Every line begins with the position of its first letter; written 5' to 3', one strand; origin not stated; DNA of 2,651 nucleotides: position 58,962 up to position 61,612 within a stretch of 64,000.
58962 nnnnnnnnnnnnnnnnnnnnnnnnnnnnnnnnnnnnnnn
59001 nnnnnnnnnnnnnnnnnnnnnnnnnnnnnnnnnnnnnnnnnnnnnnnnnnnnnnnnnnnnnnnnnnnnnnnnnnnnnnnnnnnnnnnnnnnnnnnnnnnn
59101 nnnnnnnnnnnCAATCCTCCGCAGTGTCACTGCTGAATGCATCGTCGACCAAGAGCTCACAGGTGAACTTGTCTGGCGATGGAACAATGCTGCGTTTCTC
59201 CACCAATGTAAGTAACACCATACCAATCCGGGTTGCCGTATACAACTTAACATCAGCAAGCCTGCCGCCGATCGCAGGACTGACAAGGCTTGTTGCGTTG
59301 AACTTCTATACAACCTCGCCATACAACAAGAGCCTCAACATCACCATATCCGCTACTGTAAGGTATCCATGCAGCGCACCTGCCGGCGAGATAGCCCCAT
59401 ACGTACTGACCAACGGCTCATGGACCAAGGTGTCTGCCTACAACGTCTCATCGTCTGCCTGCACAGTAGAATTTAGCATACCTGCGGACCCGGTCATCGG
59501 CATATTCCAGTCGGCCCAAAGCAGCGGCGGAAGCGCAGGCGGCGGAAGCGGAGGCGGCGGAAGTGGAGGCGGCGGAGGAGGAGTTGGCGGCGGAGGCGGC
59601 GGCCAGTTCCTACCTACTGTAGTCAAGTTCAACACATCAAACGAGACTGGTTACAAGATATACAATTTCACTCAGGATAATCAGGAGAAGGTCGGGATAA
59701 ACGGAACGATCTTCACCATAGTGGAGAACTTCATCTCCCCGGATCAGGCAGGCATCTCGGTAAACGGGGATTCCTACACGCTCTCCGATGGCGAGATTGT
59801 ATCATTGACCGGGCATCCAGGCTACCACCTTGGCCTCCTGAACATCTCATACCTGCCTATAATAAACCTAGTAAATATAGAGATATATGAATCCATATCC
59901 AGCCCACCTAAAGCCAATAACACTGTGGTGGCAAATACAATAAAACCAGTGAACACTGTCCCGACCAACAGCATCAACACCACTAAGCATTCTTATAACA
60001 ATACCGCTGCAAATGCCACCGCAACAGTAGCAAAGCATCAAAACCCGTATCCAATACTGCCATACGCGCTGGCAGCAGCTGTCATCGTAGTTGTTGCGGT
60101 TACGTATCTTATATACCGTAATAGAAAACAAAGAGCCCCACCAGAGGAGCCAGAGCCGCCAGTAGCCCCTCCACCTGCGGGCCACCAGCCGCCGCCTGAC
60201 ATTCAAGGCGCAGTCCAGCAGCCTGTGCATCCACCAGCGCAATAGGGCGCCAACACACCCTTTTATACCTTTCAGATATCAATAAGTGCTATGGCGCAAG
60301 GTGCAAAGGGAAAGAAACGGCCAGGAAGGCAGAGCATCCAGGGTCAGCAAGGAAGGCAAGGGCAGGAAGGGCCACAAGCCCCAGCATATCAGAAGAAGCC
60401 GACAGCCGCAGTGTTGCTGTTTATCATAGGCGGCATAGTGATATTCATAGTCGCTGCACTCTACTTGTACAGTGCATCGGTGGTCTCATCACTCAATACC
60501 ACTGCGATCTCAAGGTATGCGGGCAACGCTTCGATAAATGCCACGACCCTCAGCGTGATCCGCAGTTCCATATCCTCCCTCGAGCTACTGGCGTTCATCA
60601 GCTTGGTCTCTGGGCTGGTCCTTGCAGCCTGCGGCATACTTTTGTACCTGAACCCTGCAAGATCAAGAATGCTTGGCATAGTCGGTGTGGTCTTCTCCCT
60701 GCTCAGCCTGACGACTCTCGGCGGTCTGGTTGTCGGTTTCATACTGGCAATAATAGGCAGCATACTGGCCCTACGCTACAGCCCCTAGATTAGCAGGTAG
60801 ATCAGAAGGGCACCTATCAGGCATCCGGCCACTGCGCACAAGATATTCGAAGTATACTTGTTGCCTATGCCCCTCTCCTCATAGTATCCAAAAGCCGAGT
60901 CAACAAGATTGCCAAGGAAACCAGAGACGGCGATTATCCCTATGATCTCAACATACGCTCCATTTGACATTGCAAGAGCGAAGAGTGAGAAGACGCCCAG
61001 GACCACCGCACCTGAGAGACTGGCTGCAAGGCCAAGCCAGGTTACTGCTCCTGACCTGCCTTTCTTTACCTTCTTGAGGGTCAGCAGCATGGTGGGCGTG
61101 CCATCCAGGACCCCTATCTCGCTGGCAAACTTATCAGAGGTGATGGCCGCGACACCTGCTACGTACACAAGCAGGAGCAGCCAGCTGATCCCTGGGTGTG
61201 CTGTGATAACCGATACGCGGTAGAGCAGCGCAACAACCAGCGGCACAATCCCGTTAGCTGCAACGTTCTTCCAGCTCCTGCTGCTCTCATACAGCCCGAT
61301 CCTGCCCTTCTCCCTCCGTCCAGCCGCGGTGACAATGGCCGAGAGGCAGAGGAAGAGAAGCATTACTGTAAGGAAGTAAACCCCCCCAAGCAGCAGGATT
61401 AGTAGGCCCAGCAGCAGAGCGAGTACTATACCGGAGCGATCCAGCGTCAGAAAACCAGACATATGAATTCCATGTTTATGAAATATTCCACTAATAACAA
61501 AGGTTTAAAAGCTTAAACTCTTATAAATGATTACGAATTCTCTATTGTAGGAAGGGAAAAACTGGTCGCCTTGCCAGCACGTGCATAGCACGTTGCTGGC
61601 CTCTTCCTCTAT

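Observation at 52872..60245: Giant 2457-aa, sequon-dense, membrane-anchored surface protein that fuses a glutamic peptidase to repeat and unknown domains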

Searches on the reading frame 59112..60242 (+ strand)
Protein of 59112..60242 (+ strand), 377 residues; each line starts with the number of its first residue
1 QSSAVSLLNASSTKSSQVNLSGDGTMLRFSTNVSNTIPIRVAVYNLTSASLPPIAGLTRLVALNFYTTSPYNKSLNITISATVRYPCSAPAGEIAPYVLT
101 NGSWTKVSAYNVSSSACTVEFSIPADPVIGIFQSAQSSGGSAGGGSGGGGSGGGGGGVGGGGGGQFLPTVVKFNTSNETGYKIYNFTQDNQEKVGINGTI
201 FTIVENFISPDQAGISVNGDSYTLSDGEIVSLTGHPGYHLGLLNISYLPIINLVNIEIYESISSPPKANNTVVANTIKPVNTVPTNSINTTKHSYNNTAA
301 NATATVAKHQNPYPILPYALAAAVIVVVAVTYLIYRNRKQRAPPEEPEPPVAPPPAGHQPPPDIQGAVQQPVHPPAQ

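Call 30: find_homologous_proteins(query=window:59112-60242:+)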
Query window:59112-60242:+ (377 aa): 1 proteins with E <= 0.001 among 8000 candidates.
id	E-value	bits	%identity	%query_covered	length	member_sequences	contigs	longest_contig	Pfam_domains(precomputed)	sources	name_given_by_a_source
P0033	2.5e-8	52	34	28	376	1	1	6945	-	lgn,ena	-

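Call 81: predict_structure(alignment_id=A4)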
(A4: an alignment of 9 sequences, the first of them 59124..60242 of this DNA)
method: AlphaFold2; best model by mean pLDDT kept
length: 373 residues; sequences in the alignment: 9
mean_pLDDT: 69.9   pTM: 0.42
mean pLDDT of the five models: 69.9, 67.1, 67.0, 66.9, 65.0
residues with pLDDT >= 90: 105; 70-90: 94; 50-70: 81; < 50: 93
segments of 3 or more residues with pLDDT < 50: 17-19, 135-160, 261-308, 359-366
pLDDT, mean of each block of 10 residues (from residue 1): 52 54 62 64 83 89 61 76 76 89 93 86 86 51 39 36 83 92 90 96 92 97 92 92 76 85 39 36 36 34 40 80 94 79 65 52 48 47
secondary structure, 60 per line:
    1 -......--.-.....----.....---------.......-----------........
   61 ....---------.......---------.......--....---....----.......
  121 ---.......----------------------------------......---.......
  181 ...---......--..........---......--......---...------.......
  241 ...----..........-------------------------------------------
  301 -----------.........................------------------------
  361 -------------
elements in order: E2-7 E12-16 E21-25 E35-41 E53-64 E74-80 E90-96 E99-102 E106-109 E114-120 E124-130 E165-170 E174-183 E187-192 E195-204 E208-213 E216-221 E225-227 E234-243 E248-257 H312-336

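Call 83: fold_search(model_id=the predicted structure, library=pdb)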
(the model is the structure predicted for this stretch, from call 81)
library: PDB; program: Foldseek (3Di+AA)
matches with E <= 10: 1196; with E <= 0.001: 0
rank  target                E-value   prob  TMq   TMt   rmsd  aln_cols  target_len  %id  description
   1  2b2x_H                4.5e-02  0.35  0.13  0.21  16.0       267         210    8  VLA1 RdeltaH I-domain complexed with a quadruple mutant of the AQC2 Fab (released 2006-04-18)
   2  6krn_A                7.9e-02  0.94  0.17  0.14   7.6       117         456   13  Crystal structure of GH30 xylanase B from Talaromyces cellulolyticus expressed by Pichia pastoris in complex with aldo (released 2020-06-17)
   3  2g60_H                1.3e-01  0.51  0.16  0.26  15.5       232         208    8  Structure of anti-FLAG M2 Fab domain (released 2006-09-12)
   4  4j0q_A                1.4e-01  0.10  0.10  0.10  17.6       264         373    8  Crystal structure of Pseudomonas putida elongation factor Tu (EF-Tu) (released 2014-02-05)
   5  6krl_A                1.5e-01  0.89  0.17  0.14   7.4       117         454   13  Crystal structure of GH30 xylanase B from Talaromyces cellulolyticus expressed by Pichia pastoris (released 2020-06-17)
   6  5w0k_H                1.5e-01  0.41  0.15  0.25  13.8       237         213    7  Crystal structure of EBV gHgL/CL40/gp42 N-domain (released 2017-10-04)
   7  7cvz_O                1.5e-01  0.28  0.14  0.22  16.3       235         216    8  Cryo-EM structure of Chikungunya virus in complex with Fab fragments of mAb CHK-263 (released 2020-11-04)
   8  7zwi_E                1.5e-01  0.20  0.13  0.20  14.5       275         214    6  Pfs48/45 C-terminal domain bound to fab fragment of monoclonal antibody 32F3 (released 2022-06-22)
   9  5t78_B                1.6e-01  0.20  0.13  0.21  13.9       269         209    6  Crystal structure of therapeutic mAB AR20.5 in complex with MUC1 peptide (released 2017-01-11)
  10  9qqn_D                1.6e-01  0.16  0.13  0.19  15.6       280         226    9  Junin virus GP1-GP2 heterodimer in complex with Fab of JUN1 (released 2025-06-11)
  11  3ujt_H                1.7e-01  0.25  0.14  0.22  15.1       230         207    8  Structure of the Fab fragment of Ab-52, an antibody that binds the O-antigen of Francisella tularensis (released 2012-07-25)
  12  2xkn_B                1.7e-01  0.20  0.13  0.21  13.9       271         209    6  Crystal structure of the Fab fragment of the anti-EGFR antibody 7A7 (released 2011-06-15)
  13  7zwm_B                1.7e-01  0.18  0.13  0.20  14.4       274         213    6  Pfs48/45 central and C-terminal domains bound to Fab fragments of monoclonal antibody 10D8 and 32F3 (released 2022-06-22)
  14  6wf1_H                1.9e-01  0.20  0.14  0.21  16.1       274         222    8  Crystal Structure of Broadly Neutralizing Antibody 3I14 Bound to the Influenza A H10 Hemagglutinin (released 2020-11-25)
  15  2dqu_H                1.9e-01  0.11  0.11  0.16  16.0       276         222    9  Crystal form II: high resolution crystal structure of the complex of the hydrolytic antibody Fab 6D9 and a transition- (released 2006-06-20)
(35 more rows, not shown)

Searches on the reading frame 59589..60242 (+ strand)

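Call 7: search_protein_families(library=pfam, proteins=[window:59589-60242:+], max_evalue=10)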
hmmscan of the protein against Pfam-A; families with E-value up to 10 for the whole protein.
window:59589-60242:+ (218 aa): 1 family
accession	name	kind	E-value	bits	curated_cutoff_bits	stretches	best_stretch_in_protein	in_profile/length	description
PF12669.12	FeoB_associated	-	0.37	11.5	27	1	164-182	6-24/44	FeoB-associated Cys-rich membrane protein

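Call 102: search_protein_families(library=ncbifam, proteins=[window:59622-60242:+], max_evalue=1)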
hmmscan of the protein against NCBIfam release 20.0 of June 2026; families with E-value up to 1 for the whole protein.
window:59622-60242:+ (207 aa): 4 families
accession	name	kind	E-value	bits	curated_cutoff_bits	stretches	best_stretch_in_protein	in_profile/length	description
NF052429.1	LpqS_Mycobact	equivalog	0.015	15.5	35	1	123-181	52-112/126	putative copper homeostasis (lipo)protein LpqS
TIGR01478.1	STEVOR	paralog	0.05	12.8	166.65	1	98-170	217-296/308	STEVOR family variant surface protein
NF033761.1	gliding_GltJ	equivalog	0.27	10.2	450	1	92-204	319-436/671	adventurous gliding motility protein GltJ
NF047839.1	PspM_Rv2743c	equivalog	0.37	10.7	80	1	130-185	30-86/220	phage shock envelope stress response protein PspM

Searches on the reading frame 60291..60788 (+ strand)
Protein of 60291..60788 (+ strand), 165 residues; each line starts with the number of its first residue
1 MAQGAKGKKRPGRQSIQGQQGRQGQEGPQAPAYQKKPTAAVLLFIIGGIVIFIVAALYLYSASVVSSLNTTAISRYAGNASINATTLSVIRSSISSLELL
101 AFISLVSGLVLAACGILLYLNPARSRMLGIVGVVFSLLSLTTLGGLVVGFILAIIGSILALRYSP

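Call 34: search_protein_families(library=pfam, proteins=[window:60291-60788:+], max_evalue=0.001)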
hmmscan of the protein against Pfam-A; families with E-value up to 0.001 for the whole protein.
window:60291-60788:+ (165 aa): 1 family
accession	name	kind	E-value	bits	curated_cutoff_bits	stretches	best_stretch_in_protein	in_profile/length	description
PF19609.4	DUF6114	-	5.4e-11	43.5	27.9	1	78-161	19-103/106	Family of unknown function (DUF6114)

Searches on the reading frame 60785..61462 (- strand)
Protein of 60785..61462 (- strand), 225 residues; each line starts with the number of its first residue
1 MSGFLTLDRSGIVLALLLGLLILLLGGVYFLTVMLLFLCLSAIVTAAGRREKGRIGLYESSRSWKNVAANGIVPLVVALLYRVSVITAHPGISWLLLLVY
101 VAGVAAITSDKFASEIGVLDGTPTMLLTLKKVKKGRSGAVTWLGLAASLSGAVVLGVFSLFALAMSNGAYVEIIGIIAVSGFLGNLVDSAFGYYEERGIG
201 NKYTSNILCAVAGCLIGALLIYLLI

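Call 34: search_protein_families(library=pfam, proteins=[window:60785-61462:-], max_evalue=0.001)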
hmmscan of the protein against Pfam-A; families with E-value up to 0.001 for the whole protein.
window:60785-61462:- (225 aa): 1 family
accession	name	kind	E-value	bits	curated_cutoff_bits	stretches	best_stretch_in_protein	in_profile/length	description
PF01940.21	DUF92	-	6.4e-42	144.1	27.5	1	6-197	15-210/251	Integral membrane protein DUF92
